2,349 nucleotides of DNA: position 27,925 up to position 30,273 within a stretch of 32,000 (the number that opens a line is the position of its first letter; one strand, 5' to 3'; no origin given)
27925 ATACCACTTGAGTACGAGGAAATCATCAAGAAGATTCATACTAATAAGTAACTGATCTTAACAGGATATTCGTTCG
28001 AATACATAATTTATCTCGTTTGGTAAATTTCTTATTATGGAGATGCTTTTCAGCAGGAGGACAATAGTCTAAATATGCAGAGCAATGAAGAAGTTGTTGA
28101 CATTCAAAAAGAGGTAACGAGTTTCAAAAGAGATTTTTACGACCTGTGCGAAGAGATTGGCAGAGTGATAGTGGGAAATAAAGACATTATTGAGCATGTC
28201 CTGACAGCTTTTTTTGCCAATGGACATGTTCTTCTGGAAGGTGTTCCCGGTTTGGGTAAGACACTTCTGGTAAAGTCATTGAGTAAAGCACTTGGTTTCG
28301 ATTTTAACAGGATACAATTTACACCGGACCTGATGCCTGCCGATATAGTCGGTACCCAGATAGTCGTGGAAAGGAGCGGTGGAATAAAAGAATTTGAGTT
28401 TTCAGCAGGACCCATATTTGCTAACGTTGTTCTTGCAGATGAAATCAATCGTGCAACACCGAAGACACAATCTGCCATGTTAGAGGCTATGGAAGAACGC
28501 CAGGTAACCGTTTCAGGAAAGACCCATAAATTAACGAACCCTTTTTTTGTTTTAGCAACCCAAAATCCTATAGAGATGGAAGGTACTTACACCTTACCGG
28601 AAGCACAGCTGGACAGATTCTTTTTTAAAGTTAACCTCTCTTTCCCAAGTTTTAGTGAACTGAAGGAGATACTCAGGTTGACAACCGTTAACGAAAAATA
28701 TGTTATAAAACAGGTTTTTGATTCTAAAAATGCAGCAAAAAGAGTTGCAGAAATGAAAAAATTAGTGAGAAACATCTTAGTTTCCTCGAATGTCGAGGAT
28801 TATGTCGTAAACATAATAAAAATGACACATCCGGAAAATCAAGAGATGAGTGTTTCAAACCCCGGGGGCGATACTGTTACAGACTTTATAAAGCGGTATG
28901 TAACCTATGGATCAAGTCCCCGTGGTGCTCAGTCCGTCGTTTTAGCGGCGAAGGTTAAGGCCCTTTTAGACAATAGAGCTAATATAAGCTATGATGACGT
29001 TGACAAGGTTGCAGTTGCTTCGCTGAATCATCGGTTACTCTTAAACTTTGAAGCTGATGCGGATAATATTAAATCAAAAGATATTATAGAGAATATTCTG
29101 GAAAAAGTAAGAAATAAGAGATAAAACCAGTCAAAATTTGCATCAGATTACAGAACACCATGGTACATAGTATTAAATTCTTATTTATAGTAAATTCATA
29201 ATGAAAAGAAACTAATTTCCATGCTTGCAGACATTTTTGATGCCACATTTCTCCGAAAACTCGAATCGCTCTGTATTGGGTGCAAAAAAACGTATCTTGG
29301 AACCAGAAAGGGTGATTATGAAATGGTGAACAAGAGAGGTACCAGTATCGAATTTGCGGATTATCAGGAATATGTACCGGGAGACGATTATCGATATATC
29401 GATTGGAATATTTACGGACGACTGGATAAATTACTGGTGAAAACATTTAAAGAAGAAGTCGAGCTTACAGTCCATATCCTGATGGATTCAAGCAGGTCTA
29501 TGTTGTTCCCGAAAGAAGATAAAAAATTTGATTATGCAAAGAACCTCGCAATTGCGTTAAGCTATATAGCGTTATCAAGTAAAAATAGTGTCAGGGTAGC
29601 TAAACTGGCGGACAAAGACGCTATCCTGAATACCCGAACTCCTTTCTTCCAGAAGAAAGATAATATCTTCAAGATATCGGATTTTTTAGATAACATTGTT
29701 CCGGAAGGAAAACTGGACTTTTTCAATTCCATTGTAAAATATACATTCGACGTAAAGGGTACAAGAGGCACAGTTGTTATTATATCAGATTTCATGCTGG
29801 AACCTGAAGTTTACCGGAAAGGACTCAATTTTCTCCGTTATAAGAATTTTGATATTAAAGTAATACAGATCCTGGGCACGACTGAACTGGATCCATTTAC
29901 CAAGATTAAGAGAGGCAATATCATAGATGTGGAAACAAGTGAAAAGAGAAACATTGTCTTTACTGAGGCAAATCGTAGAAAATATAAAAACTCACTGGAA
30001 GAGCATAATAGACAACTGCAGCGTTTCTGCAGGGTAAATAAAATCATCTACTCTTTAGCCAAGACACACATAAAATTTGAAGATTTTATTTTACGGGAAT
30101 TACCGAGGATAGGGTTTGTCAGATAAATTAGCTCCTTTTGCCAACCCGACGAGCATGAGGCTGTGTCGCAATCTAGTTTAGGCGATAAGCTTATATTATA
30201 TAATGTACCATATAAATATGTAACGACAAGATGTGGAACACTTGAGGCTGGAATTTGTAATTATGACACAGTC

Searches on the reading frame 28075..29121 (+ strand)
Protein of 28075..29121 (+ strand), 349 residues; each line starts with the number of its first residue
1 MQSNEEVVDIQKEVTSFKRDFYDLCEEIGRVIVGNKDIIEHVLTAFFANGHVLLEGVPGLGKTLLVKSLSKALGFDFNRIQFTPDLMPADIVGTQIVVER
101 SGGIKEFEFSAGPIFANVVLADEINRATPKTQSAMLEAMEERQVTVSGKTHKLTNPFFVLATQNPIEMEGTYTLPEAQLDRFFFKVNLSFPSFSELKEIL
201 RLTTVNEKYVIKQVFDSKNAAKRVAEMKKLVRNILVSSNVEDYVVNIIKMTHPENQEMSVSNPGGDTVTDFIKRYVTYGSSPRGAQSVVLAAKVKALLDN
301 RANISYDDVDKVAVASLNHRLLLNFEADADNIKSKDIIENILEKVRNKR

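Call 80: search_protein_families(library=pfam, proteins=[window:28075-29121:+], max_evalue=0.00001)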
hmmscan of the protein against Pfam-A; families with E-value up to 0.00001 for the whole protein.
window:28075-29121:+ (349 aa): 7 families
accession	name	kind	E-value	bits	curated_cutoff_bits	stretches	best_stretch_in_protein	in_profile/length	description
PF07726.17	AAA_3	-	1.8e-64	215.9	27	1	51-183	1-130/131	ATPase family associated with various cellular activities (AAA)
PF07728.20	AAA_5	-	3.3e-14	53.5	22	1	51-182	1-139/139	AAA domain (dynein-related subfamily)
PF17863.7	AAA_lid_2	-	1.2e-13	51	22.7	1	274-341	7-74/74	AAA lid domain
PF20030.5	bpMoxR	-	1.8e-10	40.7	27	1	25-207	7-185/205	MoxR domain in the MoxR-vWA-beta-propeller ternary systems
PF00004.35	AAA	-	1.5e-08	35.6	21.2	1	52-184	1-125/131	ATPase family associated with various cellular activities (AAA)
PF00493.29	MCM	-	2.4e-06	27.3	23.3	1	47-167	55-175/224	MCM P-loop domain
PF05496.18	RuvB_N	-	4.6e-06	26.9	27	0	49-146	33-115/159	Holliday junction DNA helicase RuvB P-loop domain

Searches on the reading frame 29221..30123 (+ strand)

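Call 80: search_protein_families(library=pfam, proteins=[window:29221-30123:+], max_evalue=0.00001)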
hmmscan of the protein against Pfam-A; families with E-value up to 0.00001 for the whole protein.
window:29221-30123:+ (301 aa): 1 family
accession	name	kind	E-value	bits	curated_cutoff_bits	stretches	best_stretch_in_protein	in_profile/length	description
PF01882.25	DUF58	-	6.3e-26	91.4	23.4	1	48-264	2-215/216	Protein of unknown function DUF58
